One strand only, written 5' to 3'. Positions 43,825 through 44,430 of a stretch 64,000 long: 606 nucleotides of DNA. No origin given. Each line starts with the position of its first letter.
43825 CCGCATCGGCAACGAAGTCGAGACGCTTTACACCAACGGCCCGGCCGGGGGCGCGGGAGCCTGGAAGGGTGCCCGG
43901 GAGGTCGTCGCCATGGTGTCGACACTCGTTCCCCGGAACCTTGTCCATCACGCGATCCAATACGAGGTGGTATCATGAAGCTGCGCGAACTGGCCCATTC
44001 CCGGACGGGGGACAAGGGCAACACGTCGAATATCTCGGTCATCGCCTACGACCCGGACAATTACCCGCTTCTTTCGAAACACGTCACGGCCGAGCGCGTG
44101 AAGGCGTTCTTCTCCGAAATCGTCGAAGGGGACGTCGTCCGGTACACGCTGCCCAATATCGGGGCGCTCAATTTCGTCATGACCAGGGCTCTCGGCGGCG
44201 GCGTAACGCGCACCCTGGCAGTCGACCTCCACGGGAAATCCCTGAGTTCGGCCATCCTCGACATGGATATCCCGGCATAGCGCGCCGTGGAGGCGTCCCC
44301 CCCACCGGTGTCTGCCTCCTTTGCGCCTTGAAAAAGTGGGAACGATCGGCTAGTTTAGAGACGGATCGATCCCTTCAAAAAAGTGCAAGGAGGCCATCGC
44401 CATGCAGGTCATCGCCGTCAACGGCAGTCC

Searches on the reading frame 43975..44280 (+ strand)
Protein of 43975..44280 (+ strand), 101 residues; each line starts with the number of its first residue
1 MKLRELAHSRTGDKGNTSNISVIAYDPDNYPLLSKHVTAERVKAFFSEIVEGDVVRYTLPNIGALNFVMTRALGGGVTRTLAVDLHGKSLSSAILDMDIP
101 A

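Call 21: search_protein_families(library=pfam, proteins=[window:43975-44280:+], max_evalue=0.00001)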
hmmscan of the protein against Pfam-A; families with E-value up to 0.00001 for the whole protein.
window:43975-44280:+ (101 aa): 1 family
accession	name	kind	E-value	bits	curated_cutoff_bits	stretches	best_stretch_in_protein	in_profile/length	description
PF23544.1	AtuA_ferredoxin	-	3.6e-37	127.5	27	1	1-99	1-112/113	AtuA ferredoxin-like domain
